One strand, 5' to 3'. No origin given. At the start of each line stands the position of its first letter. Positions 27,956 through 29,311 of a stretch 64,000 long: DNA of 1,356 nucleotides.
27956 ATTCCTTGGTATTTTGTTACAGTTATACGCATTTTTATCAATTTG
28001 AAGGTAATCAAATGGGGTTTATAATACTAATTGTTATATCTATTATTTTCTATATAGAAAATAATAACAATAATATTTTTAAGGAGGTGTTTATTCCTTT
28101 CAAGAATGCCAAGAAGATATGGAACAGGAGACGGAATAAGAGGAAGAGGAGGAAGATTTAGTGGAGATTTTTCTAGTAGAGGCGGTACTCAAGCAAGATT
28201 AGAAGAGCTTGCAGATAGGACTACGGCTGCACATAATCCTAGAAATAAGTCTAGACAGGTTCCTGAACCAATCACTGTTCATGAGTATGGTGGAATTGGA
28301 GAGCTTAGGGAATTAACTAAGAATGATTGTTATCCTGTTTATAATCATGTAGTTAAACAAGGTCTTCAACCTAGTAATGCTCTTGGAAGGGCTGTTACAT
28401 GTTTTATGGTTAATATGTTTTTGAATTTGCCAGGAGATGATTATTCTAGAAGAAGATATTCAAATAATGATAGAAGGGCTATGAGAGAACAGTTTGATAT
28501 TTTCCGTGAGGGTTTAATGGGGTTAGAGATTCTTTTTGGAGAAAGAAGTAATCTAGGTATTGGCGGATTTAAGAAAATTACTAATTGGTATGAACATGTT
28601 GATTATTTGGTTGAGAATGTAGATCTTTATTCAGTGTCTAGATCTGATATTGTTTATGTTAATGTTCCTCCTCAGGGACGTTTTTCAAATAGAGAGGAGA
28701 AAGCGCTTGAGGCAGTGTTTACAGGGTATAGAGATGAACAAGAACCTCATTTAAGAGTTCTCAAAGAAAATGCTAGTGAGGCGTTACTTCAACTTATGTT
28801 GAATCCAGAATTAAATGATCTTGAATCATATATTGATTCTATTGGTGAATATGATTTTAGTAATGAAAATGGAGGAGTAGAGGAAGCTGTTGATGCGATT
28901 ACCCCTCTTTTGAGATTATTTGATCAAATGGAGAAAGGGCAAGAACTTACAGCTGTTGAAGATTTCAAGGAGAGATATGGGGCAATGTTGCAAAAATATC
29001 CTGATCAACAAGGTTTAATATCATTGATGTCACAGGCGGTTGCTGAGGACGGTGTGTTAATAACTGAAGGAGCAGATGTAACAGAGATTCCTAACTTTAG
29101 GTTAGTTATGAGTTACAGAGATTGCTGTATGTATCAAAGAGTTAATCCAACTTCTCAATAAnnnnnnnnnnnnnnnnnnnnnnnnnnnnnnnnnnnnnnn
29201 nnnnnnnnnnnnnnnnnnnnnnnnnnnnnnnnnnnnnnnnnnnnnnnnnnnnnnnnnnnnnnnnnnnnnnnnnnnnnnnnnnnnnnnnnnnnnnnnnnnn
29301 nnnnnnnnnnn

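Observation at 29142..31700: Stand-alone PEP-synthase N-domain paralog with an acidic tail, divergently paired with a HEPN-like gene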

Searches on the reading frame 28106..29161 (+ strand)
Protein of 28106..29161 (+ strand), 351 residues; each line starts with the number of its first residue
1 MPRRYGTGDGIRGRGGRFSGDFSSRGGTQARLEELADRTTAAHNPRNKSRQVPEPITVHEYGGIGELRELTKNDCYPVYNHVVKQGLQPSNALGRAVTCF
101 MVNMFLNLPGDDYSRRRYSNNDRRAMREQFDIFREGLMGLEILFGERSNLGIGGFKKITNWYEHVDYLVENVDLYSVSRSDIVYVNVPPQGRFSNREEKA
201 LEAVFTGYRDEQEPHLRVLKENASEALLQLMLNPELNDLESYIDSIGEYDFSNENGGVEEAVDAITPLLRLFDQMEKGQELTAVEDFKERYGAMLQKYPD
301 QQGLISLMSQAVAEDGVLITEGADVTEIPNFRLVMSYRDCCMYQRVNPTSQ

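Call 3: search_protein_families(library=pfam, proteins=[window:28106-29161:+], max_evalue=0.1)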
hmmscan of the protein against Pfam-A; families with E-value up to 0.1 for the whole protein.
window:28106-29161:+ (351 aa): 0 families

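Call 4: search_protein_families(library=ncbifam, proteins=[window:28106-29161:+], max_evalue=0.1)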
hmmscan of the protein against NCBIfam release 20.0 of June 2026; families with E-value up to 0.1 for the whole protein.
window:28106-29161:+ (351 aa): 0 families

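Call 5: search_protein_families(library=padloc, proteins=[window:28106-29161:+], max_evalue=0.1)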
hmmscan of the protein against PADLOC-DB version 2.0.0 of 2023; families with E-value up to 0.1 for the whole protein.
window:28106-29161:+ (351 aa): 0 families

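Call 71: search_protein_families(library=phrogs, proteins=[window:28106-29161:+], max_evalue=0.01)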
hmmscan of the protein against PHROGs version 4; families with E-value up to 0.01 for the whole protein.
window:28106-29161:+ (351 aa): 0 families
